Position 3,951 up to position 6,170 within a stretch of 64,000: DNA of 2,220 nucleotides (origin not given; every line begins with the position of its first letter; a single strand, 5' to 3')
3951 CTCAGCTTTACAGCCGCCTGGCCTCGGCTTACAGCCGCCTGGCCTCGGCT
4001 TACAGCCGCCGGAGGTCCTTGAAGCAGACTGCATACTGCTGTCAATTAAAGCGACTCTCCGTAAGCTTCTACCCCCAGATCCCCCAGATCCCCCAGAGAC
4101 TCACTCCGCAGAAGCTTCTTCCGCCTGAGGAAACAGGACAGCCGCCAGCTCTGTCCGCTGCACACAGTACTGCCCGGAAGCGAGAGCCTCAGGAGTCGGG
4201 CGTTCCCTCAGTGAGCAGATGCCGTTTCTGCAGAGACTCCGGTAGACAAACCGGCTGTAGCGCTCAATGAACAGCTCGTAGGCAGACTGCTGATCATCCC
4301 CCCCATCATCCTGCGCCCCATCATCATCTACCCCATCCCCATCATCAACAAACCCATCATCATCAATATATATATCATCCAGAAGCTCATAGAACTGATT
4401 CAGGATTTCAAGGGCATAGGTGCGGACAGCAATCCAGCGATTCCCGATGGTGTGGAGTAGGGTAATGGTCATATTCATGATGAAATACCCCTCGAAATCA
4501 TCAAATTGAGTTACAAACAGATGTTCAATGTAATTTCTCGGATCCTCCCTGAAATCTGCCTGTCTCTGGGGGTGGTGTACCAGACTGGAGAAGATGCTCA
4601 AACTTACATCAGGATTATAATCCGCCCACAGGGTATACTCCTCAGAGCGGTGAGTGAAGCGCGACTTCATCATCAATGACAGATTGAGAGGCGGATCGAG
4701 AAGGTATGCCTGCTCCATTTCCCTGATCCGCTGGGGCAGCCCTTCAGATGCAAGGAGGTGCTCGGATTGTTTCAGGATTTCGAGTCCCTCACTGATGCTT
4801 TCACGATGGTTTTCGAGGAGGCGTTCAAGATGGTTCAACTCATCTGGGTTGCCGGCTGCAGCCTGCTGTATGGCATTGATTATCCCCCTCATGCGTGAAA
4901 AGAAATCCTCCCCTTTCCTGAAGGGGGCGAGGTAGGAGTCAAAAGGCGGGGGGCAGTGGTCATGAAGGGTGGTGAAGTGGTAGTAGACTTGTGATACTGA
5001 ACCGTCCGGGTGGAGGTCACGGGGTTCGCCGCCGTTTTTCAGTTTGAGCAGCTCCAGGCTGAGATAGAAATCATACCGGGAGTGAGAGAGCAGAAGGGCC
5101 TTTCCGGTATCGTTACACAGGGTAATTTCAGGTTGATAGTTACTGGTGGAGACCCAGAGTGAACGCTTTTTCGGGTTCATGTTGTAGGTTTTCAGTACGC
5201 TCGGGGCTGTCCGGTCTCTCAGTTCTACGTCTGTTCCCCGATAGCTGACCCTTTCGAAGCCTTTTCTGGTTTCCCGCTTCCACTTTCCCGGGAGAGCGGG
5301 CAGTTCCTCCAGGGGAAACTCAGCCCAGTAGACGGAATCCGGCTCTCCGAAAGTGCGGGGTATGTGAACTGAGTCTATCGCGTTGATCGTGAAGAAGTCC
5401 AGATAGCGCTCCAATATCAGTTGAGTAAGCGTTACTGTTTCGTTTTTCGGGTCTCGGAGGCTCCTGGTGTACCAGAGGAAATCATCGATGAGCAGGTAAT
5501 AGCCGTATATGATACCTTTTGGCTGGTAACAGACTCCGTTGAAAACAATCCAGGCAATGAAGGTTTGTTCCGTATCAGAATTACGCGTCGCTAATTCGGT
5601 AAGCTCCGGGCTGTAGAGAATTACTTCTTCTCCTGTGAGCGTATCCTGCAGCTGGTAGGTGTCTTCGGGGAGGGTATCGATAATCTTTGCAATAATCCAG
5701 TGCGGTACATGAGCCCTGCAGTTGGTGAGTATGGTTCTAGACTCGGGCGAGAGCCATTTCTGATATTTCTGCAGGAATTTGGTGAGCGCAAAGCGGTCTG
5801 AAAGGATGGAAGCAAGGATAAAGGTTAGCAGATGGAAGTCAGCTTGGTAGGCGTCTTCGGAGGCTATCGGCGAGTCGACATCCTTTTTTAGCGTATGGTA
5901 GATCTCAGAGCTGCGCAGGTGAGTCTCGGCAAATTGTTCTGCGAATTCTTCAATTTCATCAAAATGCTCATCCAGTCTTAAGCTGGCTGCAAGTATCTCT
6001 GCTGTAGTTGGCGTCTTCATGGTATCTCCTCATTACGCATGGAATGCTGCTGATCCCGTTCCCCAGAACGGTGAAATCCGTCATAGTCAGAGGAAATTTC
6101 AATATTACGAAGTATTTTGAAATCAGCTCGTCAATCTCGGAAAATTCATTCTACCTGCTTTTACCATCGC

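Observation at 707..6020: SWIM zinc-finger protein flanked by an AAA/DUF4143 ATPase and a 639-aa protein of unknown function that has a paralogue inside the island: candidate uncharacterised module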

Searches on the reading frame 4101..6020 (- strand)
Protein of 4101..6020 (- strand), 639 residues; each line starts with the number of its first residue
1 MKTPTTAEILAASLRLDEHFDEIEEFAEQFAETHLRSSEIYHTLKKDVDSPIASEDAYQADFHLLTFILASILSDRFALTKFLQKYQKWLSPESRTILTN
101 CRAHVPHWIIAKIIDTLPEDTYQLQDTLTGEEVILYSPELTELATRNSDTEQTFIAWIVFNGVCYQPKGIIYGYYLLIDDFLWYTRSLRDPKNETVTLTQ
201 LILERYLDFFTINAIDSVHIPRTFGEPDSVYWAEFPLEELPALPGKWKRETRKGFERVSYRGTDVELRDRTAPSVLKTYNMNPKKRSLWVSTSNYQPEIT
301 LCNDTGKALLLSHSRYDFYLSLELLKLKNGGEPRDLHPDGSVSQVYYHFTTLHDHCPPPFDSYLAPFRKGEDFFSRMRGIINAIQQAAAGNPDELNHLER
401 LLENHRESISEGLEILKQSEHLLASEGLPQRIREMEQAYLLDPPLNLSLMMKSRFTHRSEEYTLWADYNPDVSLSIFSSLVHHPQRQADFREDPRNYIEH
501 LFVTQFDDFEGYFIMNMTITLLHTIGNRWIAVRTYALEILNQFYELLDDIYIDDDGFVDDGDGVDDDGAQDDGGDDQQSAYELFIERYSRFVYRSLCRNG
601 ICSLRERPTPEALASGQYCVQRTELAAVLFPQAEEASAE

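Call 4: search_protein_families(library=pfam, proteins=[window:4101-6020:-], max_evalue=0.01)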
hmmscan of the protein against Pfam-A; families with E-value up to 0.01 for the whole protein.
window:4101-6020:- (639 aa): 0 families

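Call 9: search_protein_families(library=ncbifam, proteins=[window:4101-6020:-], max_evalue=0.01)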
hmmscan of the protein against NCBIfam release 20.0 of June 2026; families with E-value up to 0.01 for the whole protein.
window:4101-6020:- (639 aa): 0 families

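Call 10: search_protein_families(library=padloc, proteins=[window:4101-6020:-], max_evalue=0.01)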
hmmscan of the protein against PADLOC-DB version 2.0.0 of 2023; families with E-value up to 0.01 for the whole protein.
window:4101-6020:- (639 aa): 0 families

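Call 11: find_homologous_proteins(query=window:4101-6020:-)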
Query window:4101-6020:- (639 aa): 4 proteins with E <= 0.001 among 8000 candidates.
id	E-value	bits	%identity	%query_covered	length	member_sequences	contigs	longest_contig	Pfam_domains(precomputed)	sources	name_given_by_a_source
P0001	0.0e+0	1480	100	100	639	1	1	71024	-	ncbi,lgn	-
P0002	0.0e+0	1313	89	100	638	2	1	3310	-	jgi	jgi:hypothetical protein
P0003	6.9e-237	806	59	99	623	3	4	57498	-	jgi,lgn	jgi:hypothetical protein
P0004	1.0e-205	703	53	100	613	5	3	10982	-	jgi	jgi:hypothetical protein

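Call 12: find_encoding_contigs(protein=P0003, flank=10000, max_places=4)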
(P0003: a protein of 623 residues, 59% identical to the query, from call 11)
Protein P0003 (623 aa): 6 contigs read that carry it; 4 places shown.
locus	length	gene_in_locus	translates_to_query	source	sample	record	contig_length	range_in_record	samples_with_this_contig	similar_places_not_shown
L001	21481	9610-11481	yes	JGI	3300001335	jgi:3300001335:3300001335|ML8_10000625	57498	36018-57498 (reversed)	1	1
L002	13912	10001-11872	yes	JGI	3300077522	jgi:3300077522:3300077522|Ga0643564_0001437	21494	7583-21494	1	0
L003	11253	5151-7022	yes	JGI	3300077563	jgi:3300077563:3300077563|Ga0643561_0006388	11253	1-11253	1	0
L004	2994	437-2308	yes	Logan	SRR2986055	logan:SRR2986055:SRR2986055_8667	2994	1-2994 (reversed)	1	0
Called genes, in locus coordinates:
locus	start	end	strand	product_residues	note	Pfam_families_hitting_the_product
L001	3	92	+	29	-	?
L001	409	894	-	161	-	PF02502:LacAB_rpiB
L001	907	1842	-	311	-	PF02779:Transket_pyr, PF02780:Transketolase_C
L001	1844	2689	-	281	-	PF00456:Transketolase_N, PF00676:E1_dh (weak), PF09364:XFP_N (weak), PF13292:DXP_synthase_N (weak)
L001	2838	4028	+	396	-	PF12802:MarR_2 (weak), PF13412:HTH_24 (weak), PF00480:ROK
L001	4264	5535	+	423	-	PF01547:SBP_bac_1, PF13416:SBP_bac_8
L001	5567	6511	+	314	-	PF00528:BPD_transp_1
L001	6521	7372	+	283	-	PF00528:BPD_transp_1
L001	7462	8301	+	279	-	-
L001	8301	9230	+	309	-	PF04909:Amidohydro_2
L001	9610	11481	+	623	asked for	-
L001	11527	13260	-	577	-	PF04434:SWIM (weak)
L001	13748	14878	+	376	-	PF01408:GFO_IDH_MocA, PF22725:GFO_IDH_MocA_C3, PF02894:GFO_IDH_MocA_C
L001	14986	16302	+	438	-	PF02952:Fucose_iso_C (weak)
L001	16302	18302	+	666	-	PF01055:Glyco_hydro_31_2nd, PF21365:Glyco_hydro_31_3rd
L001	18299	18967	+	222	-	PF16161:DUF4867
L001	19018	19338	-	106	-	PF07883:Cupin_2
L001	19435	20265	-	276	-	PF13509:S1_2, PF17783:WHD_CvfB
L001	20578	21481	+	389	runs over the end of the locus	PF00465:Fe-ADH, PF13685:Fe-ADH_2 (weak), PF25137:ADH_Fe_C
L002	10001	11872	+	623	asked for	-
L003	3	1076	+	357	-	?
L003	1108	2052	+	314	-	PF00528:BPD_transp_1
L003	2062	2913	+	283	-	PF00528:BPD_transp_1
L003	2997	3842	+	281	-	-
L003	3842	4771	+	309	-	PF04909:Amidohydro_2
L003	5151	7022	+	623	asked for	-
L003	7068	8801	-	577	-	PF04434:SWIM (weak)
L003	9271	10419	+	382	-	PF01408:GFO_IDH_MocA, PF22725:GFO_IDH_MocA_C3, PF02894:GFO_IDH_MocA_C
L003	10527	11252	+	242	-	?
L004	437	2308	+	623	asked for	-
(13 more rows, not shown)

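Call 13: find_encoding_contigs(protein=P0004, flank=10000, max_places=4)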
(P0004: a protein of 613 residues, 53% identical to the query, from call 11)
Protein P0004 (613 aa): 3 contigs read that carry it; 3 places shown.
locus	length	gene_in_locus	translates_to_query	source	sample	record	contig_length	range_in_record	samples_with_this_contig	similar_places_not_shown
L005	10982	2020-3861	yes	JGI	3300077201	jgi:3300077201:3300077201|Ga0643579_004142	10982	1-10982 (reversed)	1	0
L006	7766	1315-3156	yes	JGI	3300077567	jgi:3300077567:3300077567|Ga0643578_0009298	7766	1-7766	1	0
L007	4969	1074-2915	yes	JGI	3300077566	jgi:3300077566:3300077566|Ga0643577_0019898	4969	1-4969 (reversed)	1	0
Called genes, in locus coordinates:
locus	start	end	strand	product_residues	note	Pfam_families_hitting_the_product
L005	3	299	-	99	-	?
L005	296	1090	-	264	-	PF01012:ETF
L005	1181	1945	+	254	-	PF00392:GntR, PF07729:FCD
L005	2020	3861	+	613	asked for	-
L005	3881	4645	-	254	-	PF02604:PhdYeFM_antitox (weak), PF05685:Uma2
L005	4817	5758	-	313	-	PF14486:DUF4432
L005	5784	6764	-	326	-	PF00532:Peripla_BP_1, PF13407:Peripla_BP_4, PF13377:Peripla_BP_3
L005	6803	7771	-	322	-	PF02653:BPD_transp_2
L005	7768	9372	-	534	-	PF00005:ABC_tran, PF13304:AAA_21 (faint), PF00005:ABC_tran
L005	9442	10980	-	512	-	?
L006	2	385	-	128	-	?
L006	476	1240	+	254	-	PF00392:GntR, PF07729:FCD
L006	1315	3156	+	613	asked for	-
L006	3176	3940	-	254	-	PF02604:PhdYeFM_antitox (weak), PF05685:Uma2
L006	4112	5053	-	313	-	PF14486:DUF4432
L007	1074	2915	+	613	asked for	-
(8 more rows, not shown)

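Call 14: find_encoding_contigs(protein=P0001, flank=10000, max_places=3)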
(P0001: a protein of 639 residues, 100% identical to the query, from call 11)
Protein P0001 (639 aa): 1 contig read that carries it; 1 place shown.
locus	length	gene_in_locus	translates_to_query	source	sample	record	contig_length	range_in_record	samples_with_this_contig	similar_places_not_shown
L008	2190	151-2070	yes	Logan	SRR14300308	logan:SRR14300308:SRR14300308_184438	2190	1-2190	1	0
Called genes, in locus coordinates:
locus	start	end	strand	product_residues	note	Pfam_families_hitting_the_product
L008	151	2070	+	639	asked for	-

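Call 19: find_homologous_proteins(query=A1)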
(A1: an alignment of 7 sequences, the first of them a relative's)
Query A1 (7 sequences) (639 aa, profile of the alignment): 4 proteins with E <= 0.001 among 8000 candidates.
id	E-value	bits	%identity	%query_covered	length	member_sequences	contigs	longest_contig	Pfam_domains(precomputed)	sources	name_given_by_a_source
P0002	0.0e+0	1060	89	100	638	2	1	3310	-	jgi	jgi:hypothetical protein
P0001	0.0e+0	1059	100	100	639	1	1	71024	-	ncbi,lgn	-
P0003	3.6e-296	1002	59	99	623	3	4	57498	-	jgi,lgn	jgi:hypothetical protein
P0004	4.9e-282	955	53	100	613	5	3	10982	-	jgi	jgi:hypothetical protein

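Call 21: find_related_loci(query=A1, collection=genome_contigs, flank=10000)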
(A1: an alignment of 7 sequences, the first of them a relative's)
Query A1 (639 aa) in genome_contigs; peptide patterns used: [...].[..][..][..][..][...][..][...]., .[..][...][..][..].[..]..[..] (x = any residue, [..] = any of these).
67 stretches matched a pattern; 2 encode a relative of the query (tblastn E <= 1e-3); 2 distinct loci.
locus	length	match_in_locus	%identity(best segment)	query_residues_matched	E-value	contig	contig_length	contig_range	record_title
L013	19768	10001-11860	58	1-635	0e+0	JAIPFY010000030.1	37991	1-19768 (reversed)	MAG: Spirochaetia bacterium isolate Tobar13m-G40 Tobar13m-C1257, whole genome shotgun sequence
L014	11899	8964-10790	53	1-639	0e+0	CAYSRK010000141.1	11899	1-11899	MAG TPA_asm: uncultured Spirochaetales bacterium isolate SRP067234_co1_227 genome assembly, contig: k99_761166, whole ge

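Call 31: search_protein_representatives(alignment_id=A1)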
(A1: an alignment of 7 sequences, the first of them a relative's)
Query: 7 sequences, 621 profile positions. Proteins with E-value up to 0.001 (for the whole library): 341; up to 1e-10: 202; up to 1e-30: 71. The best 150 are listed.
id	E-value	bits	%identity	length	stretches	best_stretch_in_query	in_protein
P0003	1.1e-296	1001.7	-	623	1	1-620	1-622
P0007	6.0e-260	880.4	-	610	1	6-620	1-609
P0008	2.7e-131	455.4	-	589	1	31-617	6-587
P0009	2.5e-117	409.3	-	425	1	205-619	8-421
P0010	7.0e-116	404.5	-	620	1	5-616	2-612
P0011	4.3e-114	398.6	-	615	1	5-619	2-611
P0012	1.3e-99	350.8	-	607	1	3-618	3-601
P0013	2.7e-93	329.9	-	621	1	7-613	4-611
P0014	6.7e-93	328.6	-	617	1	13-616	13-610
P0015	1.6e-85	304.3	-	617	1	6-616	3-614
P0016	1.7e-81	291.0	-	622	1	5-616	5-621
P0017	5.9e-79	282.6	-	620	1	21-616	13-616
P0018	9.4e-79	281.9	-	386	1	6-385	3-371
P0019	1.1e-74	268.4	-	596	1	2-616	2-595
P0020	1.4e-74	268.1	-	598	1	5-615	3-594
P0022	2.4e-74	267.3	-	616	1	4-617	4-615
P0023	1.1e-73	265.1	-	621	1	39-613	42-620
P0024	7.2e-73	262.5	-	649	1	5-616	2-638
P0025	1.4e-70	254.9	-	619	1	1-615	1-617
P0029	6.8e-58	213.0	-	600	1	5-612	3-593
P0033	6.9e-54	199.7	-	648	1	17-616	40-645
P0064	1.1e-35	139.6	-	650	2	345-618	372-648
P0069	8.4e-35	136.7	-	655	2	5-212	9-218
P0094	3.8e-24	101.5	-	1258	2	30-252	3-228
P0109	9.9e-21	90.2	-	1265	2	10-254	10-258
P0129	4.1e-18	81.6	-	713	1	4-239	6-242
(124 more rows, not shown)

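Call 33: predict_structure(alignment_id=A1)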
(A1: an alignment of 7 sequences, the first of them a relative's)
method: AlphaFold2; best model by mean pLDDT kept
length: 639 residues; sequences in the alignment: 7
mean_pLDDT: 63.9   pTM: 0.37
mean pLDDT of the five models: 63.9, 47.0, 44.8, 43.3, 40.3
residues with pLDDT >= 90: 19; 70-90: 257; 50-70: 166; < 50: 197
segments of 3 or more residues with pLDDT < 50: 173-178, 212-230, 264-268, 270-294, 327-344, 350-427, 441-444, 547-573, 635-639
pLDDT, mean of each block of 10 residues (from residue 1): 76 87 87 82 83 63 85 87 90 89 86 79 83 84 62 79 83 48 60 63 68 35 30 59 62 63 50 42 36 52 65 54 52 40 48 43 32 38 42 44 43 38 40 57 51 53 67 85 83 85 79 81 73 79 56 38 37 55 85 90 86 85 85 49
secondary structure, 60 per line:
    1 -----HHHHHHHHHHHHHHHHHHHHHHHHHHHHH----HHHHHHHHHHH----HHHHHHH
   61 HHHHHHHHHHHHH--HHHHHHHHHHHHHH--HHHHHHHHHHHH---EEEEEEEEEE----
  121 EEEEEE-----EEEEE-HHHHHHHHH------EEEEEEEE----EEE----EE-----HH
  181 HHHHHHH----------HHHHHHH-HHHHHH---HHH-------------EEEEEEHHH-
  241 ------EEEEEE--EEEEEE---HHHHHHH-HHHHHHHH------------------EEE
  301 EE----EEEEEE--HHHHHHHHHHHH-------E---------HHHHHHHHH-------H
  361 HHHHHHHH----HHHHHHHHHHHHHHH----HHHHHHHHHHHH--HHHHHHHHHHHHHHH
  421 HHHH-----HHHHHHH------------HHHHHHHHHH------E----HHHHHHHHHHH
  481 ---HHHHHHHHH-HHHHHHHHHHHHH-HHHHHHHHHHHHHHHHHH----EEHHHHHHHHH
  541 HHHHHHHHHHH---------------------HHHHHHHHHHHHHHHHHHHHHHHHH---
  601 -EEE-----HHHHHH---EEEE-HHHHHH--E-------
elements in order: H6-34 H39-49 H54-73 H76-89 H92-103 E107-116 E121-126 E132-136 H138-146 E153-160 E165-167 H179-187 H198-204 H206-211 E231-236 E247-252 E255-260 H264-270 H272-279 E298-302 E307-312 H315-326 H344-352 H360-368 H373-387 H392-403 H406-424 H430-436 H449-458 H470-480 H484-492 H494-506 H508-525 H532-551 H573-597 E602-604 H610-615 E619-622 H624-629

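Call 36: search_solved_structures(query=A2, max_evalue=1)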
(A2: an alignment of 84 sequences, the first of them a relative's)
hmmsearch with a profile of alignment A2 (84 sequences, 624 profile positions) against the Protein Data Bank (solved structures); distinct sequences matched with E-value up to 1: 8.
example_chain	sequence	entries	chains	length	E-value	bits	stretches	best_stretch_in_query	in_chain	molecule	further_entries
7bqb_A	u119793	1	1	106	0.018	16.7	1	392-438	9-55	NF6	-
2p6j_A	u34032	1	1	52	0.11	14.1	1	374-418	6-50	designed engrailed homeodomain variant UVF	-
7ljo_A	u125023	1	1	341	0.19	13.4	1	337-402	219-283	CD-NTase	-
9mrb_A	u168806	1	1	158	0.29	12.8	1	371-422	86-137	dad_t1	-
8hkc_E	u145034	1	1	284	0.87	11.2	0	370-421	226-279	RNA polymerase sigma factor RpoH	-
8whh_A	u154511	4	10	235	0.91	11.1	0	462-538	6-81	CLIP-associating protein 2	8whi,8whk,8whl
1b8g_A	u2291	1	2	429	0.96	11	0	65-106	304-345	PROTEIN (1-AMINOCYCLOPROPANE-1-CARBOXYLATE SYNTHASE)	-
1m4n_A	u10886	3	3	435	0.98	11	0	65-106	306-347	1-aminocyclopropane-1-carboxylate synthase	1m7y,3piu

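Call 41: search_protein_families(library=pfam, proteins=[P0094, P0109, P0129, P0024, P0033, P0064, P0069], max_evalue=0.01)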
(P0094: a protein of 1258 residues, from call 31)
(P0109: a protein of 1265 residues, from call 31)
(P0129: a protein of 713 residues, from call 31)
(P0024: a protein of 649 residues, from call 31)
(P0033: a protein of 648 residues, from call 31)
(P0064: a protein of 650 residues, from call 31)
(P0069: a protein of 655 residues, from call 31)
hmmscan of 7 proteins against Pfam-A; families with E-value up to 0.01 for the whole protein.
P0094 (1258 aa): 1 family
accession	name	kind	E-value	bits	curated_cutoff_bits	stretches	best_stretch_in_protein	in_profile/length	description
PF07929.16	PRiA4_ORF3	-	1.4e-52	178.3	26.6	1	1072-1247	2-172/173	Plasmid pRiA4b ORF-3-like protein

P0109 (1265 aa): 1 family
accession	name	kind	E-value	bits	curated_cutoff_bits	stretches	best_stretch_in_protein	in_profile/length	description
PF07929.16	PRiA4_ORF3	-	1.6e-51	174.9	26.6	1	1081-1255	2-173/173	Plasmid pRiA4b ORF-3-like protein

P0129 (713 aa): 0 families

P0024 (649 aa): 0 families

P0033 (648 aa): 0 families

P0064 (650 aa): 0 families

P0069 (655 aa): 0 families

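Call 42: fold_search(model_id=the predicted structure, library=pdb)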
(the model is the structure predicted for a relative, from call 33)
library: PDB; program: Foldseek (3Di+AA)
matches with E <= 10: 712; with E <= 0.001: 0
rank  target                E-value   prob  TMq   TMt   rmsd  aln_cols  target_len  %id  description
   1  4ycv_C                8.8e-02  0.14  0.11  0.13  23.4       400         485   12  Crystal structure of cladosporin in complex with plasmodium lysyl-tRNA synthetase (released 2015-06-24)
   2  6zxf_j                9.3e-02  0.96  0.10  0.45  11.8       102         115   11  Cryo-EM structure of a late human pre-40S ribosomal subunit - State G (released 2020-12-02)
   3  3i4o_B                9.8e-02  0.99  0.09  0.61   3.7        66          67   11  Crystal Structure of Translation Initiation Factor 1 from Mycobacterium tuberculosis (released 2010-02-23)
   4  5kpe_MODEL_1_A        9.8e-02  0.12  0.07  0.19  12.0       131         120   14  Solution NMR Structure of Denovo Beta Sheet Design Protein, Northeast Structural Genomics Consortium (NESG) Ta (released 2016-09-21)
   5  2n3s_MODEL_1_A        1.3e-01  0.98  0.09  0.59   3.9        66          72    9  NMR Assignments and structure of Translation initiation factor IF-1 from Burkholderia thailandensis E264. (released 2015-06-24)
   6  8emh_B                1.5e-01  0.44  0.10  0.10  16.1       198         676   11  CryoEM characterization of a unique AAA+ BrxL phage restriction factor (released 2023-02-01)
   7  6w6w_C                1.5e-01  0.21  0.09  0.15  24.6       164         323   10  Cryo-EM structure of CST bound to telomeric single-stranded DNA (released 2020-06-03)
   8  4ql5_A                1.8e-01  0.97  0.09  0.62   3.6        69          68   10  Crystal structure of translation initiation factor IF-1 from Streptococcus pneumoniae TIGR4 (released 2014-07-02)
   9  6c00_MODEL_1_A        1.8e-01  0.96  0.09  0.57   3.9        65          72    6  Solution structure of translation initiation factor 1 from Clostridium difficile (released 2019-01-16)
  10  6ka6_C                1.8e-01  0.18  0.11  0.13  18.9       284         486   10  Crystal structure of plasmodium lysyl-tRNA synthetase in complex with a cladosporin derivative 1 (released 2020-04-08)
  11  8emh_D                1.9e-01  0.23  0.09  0.09  16.4       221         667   12  CryoEM characterization of a unique AAA+ BrxL phage restriction factor (released 2023-02-01)
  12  6ka6_B                1.9e-01  0.14  0.11  0.13  18.9       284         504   10  Crystal structure of plasmodium lysyl-tRNA synthetase in complex with a cladosporin derivative 1 (released 2020-04-08)
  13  4pg3_A                2.0e-01  0.14  0.10  0.13  18.3       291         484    8  Crystal structure of KRS complexed with inhibitor (released 2014-07-16)
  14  5z7d_A                2.1e-01  0.14  0.08  0.12  18.1       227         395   10  p204HINab-dsDNA complex structure (released 2019-01-30)
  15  8emc_D                2.2e-01  0.33  0.10  0.09  15.8       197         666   13  CryoEM characterization of BrxL -- a unique AAA+ phage restriction Factor. (released 2023-02-01)
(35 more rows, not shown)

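Call 56: search_protein_families(library=padloc, proteins=[L001:11527-13260:-, L005:3881-4645:-, P0094, P0010, P0020], max_evalue=0.01)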
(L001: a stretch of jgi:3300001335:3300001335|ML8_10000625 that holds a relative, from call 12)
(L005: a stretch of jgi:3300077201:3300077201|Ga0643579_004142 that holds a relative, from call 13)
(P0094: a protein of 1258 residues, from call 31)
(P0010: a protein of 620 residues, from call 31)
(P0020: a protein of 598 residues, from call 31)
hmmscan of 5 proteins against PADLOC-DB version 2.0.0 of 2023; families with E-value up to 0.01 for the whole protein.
L001:11527-13260:- (577 aa): 1 family
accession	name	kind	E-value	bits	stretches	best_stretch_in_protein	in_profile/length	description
PDLC05053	PDC-S62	-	1.9e-18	64.4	1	2-228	10-223/566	-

L005:3881-4645:- (254 aa): 5 families
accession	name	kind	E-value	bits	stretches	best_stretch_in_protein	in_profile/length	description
PDLC04832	PDC-S03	-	2.2e-55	185.4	1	61-250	5-184/188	-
PDLC04833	PDC-S03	-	1.2e-30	104.5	1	62-252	21-203/207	-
PDLC04834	PDC-S03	-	2.9e-29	100.1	1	61-250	5-180/184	-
PDLC04835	PDC-S03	-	2.1e-14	51.6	1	63-211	7-148/207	-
PDLC04943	PDC-S17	-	0.00035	18.1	0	169-247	109-173/199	-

P0094 (1258 aa): 0 families

P0010 (620 aa): 0 families

P0020 (598 aa): 0 families
